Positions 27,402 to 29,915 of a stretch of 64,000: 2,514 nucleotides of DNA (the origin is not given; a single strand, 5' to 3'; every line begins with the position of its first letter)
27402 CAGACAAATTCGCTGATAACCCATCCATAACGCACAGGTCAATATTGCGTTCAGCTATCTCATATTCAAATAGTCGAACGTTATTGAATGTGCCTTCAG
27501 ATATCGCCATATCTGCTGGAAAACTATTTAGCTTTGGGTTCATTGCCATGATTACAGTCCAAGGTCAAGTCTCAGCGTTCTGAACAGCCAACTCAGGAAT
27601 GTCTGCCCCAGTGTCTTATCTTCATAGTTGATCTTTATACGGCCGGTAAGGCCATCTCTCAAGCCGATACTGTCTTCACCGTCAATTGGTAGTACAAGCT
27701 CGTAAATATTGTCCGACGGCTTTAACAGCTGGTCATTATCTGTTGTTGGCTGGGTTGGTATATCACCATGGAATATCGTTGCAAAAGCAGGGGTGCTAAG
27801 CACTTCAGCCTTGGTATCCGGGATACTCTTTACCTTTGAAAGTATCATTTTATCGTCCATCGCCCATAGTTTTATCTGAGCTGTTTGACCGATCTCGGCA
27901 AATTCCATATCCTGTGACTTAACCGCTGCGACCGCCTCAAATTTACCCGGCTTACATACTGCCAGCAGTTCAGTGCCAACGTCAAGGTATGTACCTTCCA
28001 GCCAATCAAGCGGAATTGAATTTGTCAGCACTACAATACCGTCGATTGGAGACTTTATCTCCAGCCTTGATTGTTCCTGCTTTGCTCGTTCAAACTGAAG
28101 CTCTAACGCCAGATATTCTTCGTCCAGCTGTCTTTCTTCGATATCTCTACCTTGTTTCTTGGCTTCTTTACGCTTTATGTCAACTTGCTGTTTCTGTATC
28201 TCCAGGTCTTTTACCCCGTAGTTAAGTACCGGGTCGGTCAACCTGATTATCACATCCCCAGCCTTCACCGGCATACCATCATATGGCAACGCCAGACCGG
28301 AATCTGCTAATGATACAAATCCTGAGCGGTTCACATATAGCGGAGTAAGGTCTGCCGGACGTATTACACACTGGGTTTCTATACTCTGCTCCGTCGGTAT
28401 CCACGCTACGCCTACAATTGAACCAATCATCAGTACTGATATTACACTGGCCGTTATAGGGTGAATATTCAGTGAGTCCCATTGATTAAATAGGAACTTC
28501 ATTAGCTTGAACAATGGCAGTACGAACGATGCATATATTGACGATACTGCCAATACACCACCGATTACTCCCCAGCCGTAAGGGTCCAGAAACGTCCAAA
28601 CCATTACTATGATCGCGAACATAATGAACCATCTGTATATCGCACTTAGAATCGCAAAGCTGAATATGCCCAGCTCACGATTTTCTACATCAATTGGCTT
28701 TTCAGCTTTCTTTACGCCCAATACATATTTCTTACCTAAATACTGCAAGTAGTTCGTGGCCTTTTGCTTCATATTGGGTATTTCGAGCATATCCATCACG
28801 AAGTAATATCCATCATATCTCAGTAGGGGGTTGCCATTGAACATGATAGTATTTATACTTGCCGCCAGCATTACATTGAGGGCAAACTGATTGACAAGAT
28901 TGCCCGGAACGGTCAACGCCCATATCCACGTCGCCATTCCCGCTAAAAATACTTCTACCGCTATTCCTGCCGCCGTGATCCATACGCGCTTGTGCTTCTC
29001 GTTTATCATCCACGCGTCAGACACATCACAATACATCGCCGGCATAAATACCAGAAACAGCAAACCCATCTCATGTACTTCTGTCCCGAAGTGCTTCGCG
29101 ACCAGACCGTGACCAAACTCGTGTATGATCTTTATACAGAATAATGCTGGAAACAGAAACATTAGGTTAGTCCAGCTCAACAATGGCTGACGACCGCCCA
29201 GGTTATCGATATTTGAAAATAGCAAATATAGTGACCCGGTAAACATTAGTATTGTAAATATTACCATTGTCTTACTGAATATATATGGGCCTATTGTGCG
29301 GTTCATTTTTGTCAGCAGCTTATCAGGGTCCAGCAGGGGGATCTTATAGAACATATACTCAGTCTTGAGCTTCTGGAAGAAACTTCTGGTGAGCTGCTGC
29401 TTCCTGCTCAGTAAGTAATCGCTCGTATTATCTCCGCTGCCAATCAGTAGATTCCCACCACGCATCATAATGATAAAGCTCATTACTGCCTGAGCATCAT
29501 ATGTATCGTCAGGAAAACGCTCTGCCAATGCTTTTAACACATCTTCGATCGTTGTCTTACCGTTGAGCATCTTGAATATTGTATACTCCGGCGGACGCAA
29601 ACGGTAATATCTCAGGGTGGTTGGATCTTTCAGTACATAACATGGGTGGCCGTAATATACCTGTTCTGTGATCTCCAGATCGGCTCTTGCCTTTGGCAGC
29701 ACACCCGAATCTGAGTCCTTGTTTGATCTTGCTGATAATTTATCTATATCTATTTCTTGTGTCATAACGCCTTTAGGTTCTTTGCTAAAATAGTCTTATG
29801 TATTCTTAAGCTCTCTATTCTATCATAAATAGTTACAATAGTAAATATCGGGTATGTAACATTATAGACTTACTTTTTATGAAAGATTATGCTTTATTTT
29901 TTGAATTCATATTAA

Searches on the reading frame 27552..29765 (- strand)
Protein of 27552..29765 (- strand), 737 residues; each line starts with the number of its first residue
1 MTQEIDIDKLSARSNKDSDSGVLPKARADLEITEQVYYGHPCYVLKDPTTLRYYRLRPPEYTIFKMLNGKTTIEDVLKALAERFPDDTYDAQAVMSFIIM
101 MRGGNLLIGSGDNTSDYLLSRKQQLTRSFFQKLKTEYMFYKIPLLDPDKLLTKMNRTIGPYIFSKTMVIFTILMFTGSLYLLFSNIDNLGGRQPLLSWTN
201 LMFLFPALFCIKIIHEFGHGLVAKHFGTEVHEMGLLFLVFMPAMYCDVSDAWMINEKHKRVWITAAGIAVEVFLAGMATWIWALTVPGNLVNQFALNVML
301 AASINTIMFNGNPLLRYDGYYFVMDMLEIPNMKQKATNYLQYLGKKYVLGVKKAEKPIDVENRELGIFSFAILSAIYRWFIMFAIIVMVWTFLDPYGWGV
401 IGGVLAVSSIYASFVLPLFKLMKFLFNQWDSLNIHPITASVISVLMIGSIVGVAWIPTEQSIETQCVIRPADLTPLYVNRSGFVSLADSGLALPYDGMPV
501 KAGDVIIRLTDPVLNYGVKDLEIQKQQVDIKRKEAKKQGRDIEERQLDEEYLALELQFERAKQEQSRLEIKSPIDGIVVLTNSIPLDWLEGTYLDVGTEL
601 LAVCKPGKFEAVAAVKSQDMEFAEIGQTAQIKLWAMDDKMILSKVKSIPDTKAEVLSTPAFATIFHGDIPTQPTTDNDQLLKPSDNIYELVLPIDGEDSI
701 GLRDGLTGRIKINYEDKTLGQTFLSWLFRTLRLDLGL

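Call 9: find_homologous_proteins(query=window:27552-29765:-)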
Query window:27552-29765:- (737 aa): 2569 proteins with E <= 0.001 among 8000 candidates; the best 120 are listed.
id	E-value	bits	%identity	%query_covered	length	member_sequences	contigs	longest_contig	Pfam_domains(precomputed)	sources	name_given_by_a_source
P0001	0.0e+0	1677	100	100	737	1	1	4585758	PF02163.29,PF05402.19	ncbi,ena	-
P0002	0.0e+0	1417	81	100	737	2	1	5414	PF02163.29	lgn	-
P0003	0.0e+0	1343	77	100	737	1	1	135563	PF02163.29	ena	-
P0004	0.0e+0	1340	77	100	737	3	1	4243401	PF02163.29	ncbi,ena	-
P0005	0.0e+0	1329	76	100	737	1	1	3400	PF02163.29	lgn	-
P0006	0.0e+0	1183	70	99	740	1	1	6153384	PF02163.29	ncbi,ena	-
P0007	0.0e+0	1168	67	100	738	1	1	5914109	PF02163.29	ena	-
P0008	0.0e+0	1161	68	100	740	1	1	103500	PF02163.29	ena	-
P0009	6.3e-283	959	57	98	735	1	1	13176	PF02163.29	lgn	-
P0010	2.9e-278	943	57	98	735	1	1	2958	PF02163.29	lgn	-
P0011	1.3e-271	921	54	100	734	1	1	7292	PF25973.1,PF25984.1,PF02163.29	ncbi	-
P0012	1.8e-266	904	54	99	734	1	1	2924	PF02163.29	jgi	jgi:putative peptide zinc metalloprotease protein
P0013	1.5e-263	895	54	99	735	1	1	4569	PF02163.29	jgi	-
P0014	2.0e-262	891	53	99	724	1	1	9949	PF02163.29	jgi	-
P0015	4.5e-262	890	54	99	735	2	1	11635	-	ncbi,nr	ncbi:MAG: hypothetical protein JW860_06040 [Sedimentisphaerales bacterium]|nr:hypothetical protein [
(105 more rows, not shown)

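Call 10: search_protein_families(library=pfam, proteins=[window:27552-29765:-])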
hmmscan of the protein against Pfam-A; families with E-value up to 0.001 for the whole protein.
window:27552-29765:- (737 aa): 4 families
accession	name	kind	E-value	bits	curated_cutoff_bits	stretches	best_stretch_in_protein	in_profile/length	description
PF16576.10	HlyD_D23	-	1.9e-08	34.3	30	1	496-650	38-186/214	Barrel-sandwich domain of CusB or HlyD membrane-fusion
PF02163.28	Peptidase_M50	-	1.3e-07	31.7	27.2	1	207-387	5-173/221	Peptidase family M50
PF05402.18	PqqD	-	7.7e-05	23.4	23.4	1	42-102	1-62/67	Coenzyme PQQ synthesis protein D (PqqD)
PF13437.12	HlyD_3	-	0.00089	20.4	22.2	0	570-634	2-62/106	HlyD family secretion protein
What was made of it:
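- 27552..29765 (-): Downstream neighbour: a 737-aa fusion of a PqqD-like domain, an M50 metalloprotease and a HlyD-type barrel-sandwich domain. Pfam hits in call 10.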

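Call 12: find_related_loci(query=A1, collection=genome_contigs, flank=6000)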
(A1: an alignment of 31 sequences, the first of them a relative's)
Query A1 (737 aa) in genome_contigs; peptide patterns used: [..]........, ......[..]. (x = any residue, [..] = any of these).
600 stretches matched a pattern (row limit reached: there are more); 597 encode a relative of the query (tblastn E <= 1e-3); the best 80 are kept; 80 distinct loci.
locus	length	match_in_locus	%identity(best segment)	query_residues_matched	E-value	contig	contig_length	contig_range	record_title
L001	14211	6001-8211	77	1-737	0e+0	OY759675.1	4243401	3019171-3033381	MAG: Sedimentisphaerales bacterium isolate f0e5d044-1a19-4baf-a299-9636c83af3ad genome assembly, chromosome: 1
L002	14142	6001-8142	53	23-737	0e+0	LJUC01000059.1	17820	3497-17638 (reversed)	MAG: Phycisphaerae bacterium SM23_30 WORSMTZ_5789, whole genome shotgun sequence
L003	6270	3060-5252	51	7-737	0e+0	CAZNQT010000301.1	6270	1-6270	MAG TPA_asm: uncultured Pirellulales bacterium isolate SRP323688_co1_253 genome assembly, contig: NODE_17312_length_6270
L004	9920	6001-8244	53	1-737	0e+0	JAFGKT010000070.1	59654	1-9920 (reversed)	MAG: Sedimentisphaerales bacterium isolate Zod_Metabat.35 k87_12228076, whole genome shotgun sequence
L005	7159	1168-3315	52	19-737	0e+0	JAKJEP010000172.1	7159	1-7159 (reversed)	MAG: Planctomycetota bacterium isolate UR.bin216 NODE_172_length_7159_cov_2.445496, whole genome shotgun sequence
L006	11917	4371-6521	53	19-737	0e+0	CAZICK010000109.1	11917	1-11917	MAG TPA_asm: uncultured Pirellulales bacterium isolate binchicken_co234_319 genome assembly, contig: NODE_3793_length_11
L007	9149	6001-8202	51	1-737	0e+0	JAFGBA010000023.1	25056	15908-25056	MAG: Sedimentisphaerales bacterium isolate Zod_Metabat.1001 k87_583596, whole genome shotgun sequence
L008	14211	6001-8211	50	1-737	0e+0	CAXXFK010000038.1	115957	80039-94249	MAG: Sedimentisphaerales bacterium isolate b913d1aa-c6fb-43ae-b699-25cabd59f994 genome assembly, contig: contig_38, whol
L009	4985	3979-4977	62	19-351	2e-142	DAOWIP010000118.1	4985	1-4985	MAG TPA_asm: Sedimentisphaerales bacterium isolate CSMAG_2046 CSMAG_2046_k141_1509234_length_4985_cov_17.0000, whole gen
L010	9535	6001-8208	32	15-735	1e-113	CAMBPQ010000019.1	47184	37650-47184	MAG: Planctomicrobium piriforme isolate AH-03may19-215 genome assembly, contig: AH-03may19-C1052, whole genome shotgun s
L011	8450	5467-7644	32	13-729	7e-113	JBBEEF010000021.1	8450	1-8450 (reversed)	MAG: Pirellulales bacterium isolate LejiaF_68_39 Lejia_F_11229_length_8450_cov_23, whole genome shotgun sequence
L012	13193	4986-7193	32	15-735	1e-112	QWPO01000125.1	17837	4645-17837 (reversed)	MAG: Planctomycetota bacterium isolate ZE-3NOV15-plancto6 ZE-3NOV15-C2825, whole genome shotgun sequence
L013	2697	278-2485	31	15-735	1e-117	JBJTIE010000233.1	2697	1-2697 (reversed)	MAG: Planctomycetaceae bacterium isolate samp_4313_metabat2_206 samp_4313_1226566, whole genome shotgun sequence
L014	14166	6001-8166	31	25-731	6e-112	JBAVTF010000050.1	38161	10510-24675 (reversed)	MAG: Pirellulales bacterium isolate MFD03852_ilm_asm_bin10 k127_4225, whole genome shotgun sequence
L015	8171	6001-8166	31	15-721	3e-111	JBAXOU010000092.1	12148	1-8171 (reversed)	MAG: Planctomycetota bacterium isolate ELA513 MAG513_92, whole genome shotgun sequence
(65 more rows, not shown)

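Call 14: find_encoding_contigs(protein=P0002, flank=3000, max_places=2)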
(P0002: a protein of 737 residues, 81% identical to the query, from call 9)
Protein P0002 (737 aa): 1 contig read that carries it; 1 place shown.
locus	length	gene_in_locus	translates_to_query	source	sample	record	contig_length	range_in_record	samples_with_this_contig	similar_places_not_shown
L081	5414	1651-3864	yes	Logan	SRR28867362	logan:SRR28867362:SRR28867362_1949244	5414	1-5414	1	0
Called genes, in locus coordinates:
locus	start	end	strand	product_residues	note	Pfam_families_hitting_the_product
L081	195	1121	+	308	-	-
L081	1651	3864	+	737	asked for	PF02163:Peptidase_M50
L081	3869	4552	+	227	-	-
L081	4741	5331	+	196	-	PF00753:Lactamase_B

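Call 15: find_encoding_contigs(protein=P0003, flank=3000, max_places=2)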
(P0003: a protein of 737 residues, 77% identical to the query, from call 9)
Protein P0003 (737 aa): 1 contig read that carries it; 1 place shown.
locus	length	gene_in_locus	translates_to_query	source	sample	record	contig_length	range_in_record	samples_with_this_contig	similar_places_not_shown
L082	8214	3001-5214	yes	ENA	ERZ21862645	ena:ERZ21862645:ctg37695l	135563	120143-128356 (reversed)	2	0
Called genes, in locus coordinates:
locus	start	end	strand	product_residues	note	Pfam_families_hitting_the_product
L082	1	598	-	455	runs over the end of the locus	PF02321:OEP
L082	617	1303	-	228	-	PF00440:TetR_N, PF09209:CecR_C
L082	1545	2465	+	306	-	-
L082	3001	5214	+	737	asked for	PF02163:Peptidase_M50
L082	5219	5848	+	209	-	-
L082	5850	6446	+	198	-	PF00753:Lactamase_B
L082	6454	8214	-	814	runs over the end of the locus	PF00082:Peptidase_S8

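Call 16: find_encoding_contigs(protein=P0006, flank=3000, max_places=2)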
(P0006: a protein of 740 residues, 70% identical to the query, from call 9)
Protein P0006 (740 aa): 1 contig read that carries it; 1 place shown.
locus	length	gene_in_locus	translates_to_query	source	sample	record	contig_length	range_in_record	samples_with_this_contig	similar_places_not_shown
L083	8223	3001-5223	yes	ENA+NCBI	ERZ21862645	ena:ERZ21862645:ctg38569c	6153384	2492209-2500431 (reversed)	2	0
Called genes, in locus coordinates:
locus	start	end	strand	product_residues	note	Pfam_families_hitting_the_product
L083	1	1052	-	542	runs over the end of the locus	PF00171:Aldedh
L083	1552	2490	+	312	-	-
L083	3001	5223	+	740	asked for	PF02163:Peptidase_M50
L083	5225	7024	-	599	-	PF00009:GTP_EFTU, PF22042:EF-G_D2 (weak), PF03144:GTP_EFTU_D2, PF00679:EFG_C, PF06421:LepA_C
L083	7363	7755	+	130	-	PF13298:LigD_N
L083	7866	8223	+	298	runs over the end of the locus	PF01379:Porphobil_deam, PF03900:Porphobil_deamC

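Call 17: find_encoding_contigs(protein=P0007, flank=3000, max_places=2)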
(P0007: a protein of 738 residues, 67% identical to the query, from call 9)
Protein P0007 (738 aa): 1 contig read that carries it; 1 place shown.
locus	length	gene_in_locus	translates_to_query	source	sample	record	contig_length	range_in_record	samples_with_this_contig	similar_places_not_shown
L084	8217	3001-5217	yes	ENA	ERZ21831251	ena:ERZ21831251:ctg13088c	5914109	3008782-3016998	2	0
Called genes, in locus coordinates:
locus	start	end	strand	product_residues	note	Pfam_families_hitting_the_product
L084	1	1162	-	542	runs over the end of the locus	PF00171:Aldedh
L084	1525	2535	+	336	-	-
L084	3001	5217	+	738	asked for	PF02163:Peptidase_M50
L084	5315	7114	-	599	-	PF00009:GTP_EFTU, PF00071:Ras (faint), PF22042:EF-G_D2 (weak), PF03144:GTP_EFTU_D2, PF00679:EFG_C, PF06421:LepA_C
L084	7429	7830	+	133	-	PF13298:LigD_N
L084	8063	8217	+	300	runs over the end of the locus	PF01379:Porphobil_deam, PF03900:Porphobil_deamC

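Call 18: find_encoding_contigs(protein=P0008, flank=3000, max_places=2)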
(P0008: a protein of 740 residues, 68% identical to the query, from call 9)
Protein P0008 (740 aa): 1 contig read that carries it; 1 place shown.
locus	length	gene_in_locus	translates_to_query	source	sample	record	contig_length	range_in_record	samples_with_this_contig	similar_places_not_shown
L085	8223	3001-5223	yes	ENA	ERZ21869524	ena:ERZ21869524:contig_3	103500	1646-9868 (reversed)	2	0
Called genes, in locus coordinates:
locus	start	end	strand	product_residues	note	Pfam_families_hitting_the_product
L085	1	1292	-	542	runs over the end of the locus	PF00171:Aldedh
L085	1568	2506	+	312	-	-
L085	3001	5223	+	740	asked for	PF02163:Peptidase_M50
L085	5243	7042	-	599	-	PF00009:GTP_EFTU, PF00071:Ras (weak), PF22042:EF-G_D2 (weak), PF03144:GTP_EFTU_D2, PF00679:EFG_C, PF06421:LepA_C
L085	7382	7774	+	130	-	PF13298:LigD_N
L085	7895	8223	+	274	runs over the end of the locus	PF01379:Porphobil_deam, PF03900:Porphobil_deamC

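Call 20: find_encoding_contigs(protein=P0009, flank=3000, max_places=2)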
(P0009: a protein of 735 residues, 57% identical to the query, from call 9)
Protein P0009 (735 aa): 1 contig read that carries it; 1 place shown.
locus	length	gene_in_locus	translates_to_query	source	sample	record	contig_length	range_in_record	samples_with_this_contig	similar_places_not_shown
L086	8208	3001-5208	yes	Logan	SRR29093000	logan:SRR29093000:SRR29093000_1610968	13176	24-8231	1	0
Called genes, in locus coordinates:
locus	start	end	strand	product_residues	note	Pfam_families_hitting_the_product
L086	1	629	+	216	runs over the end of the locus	?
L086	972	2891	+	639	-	-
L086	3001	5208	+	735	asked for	PF02163:Peptidase_M50 (weak)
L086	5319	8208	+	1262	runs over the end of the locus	PF01835:MG2 (faint), PF02449:Glyco_hydro_42, PF08532:Glyco_hydro_42M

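Call 21: find_encoding_contigs(protein=P0005, flank=3000, max_places=2)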
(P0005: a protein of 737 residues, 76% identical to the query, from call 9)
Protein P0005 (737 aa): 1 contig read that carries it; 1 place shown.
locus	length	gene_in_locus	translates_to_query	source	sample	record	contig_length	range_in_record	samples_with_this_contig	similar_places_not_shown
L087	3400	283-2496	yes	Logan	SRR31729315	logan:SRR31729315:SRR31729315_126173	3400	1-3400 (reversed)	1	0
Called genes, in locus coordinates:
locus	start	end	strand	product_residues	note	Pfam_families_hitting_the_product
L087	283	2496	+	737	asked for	PF02163:Peptidase_M50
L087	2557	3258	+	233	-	PF13353:Fer4_12 (weak), PF04055:Radical_SAM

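Call 54: list_cluster_members(proteins=[P0001, P0006, P0004])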
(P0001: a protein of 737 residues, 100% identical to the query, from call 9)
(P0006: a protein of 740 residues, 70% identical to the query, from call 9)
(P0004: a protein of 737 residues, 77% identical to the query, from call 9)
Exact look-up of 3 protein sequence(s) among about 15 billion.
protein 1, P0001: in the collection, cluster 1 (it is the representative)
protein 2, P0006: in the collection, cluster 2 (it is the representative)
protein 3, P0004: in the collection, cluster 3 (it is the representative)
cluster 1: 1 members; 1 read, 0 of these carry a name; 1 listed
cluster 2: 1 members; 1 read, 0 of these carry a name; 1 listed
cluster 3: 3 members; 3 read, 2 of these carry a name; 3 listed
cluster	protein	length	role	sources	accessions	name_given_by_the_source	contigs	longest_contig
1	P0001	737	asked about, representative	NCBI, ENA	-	-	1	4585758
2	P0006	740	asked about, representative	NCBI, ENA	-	-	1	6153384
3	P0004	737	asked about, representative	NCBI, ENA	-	-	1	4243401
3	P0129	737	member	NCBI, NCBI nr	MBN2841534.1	MAG: hypothetical protein JXM68_00490 [Sedimentisphaerales bacterium] | hypothetical protein [Sedimentisphaerales bacterium]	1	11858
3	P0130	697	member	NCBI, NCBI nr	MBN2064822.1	MAG: efflux RND transporter periplasmic adaptor subunit, partial [Sedimentisphaerales ... | efflux RND transporter periplasmic adaptor subunit [Sedimentisphaerales bacterium]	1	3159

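Call 63: search_protein_families(library=ncbifam, proteins=[window:27552-29765:-], max_evalue=0.01)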
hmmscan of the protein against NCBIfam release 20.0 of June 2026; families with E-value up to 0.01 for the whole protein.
window:27552-29765:- (737 aa): 9 families
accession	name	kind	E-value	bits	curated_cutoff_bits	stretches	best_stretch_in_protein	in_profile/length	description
NF041824.1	daptide_HExxH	equivalog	4.9e-46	157.6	300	1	131-419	89-369/379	daptide biosynthesis intramembrane metalloprotease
NF058609.1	RiPP_HExxH_LiaK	equivalog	4.4e-12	46.2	225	1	157-339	50-224/246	YydH/LiaK family epipeptide maturation metalloprotease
TIGR00999.1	8a0102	subfamily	1.9e-08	33.8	319.3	1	527-649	52-168/271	CzcB/NccB family metal efflux transporter periplasmic adaptor subunit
TIGR01730.1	RND_mfp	subfamily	6.3e-06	25.4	94.9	1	496-648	44-210/322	efflux RND transporter periplasmic adaptor subunit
TIGR01843.1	type_I_hlyD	subfamily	5.3e-05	22.4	208.65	1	526-637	226-337/422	HlyD family type I secretion periplasmic adaptor subunit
TIGR02971.1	heterocyst_DevB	subfamily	0.00011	21.7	129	1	523-640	153-271/327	ABC exporter membrane fusion protein, DevB family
TIGR00998.1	8a0101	subfamily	0.00016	20.7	390.8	1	524-657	165-290/334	EmrA/EmrK family multidrug efflux transporter periplasmic adaptor subunit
TIGR03859.1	PQQ_PqqD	equivalog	0.0025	17.7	46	1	55-103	28-76/81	pyrroloquinoline quinone biosynthesis peptide chaperone PqqD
TIGR04248.1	SCM_PqqD_rel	equivalog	0.0032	17.7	100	1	44-94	17-67/84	SynChlorMet cassette protein ScmD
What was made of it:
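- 27552..29765 (-): The best NCBIfam hits are daptide and YydH/LiaK RiPP maturation metalloproteases, both below their cut-offs (call 63).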
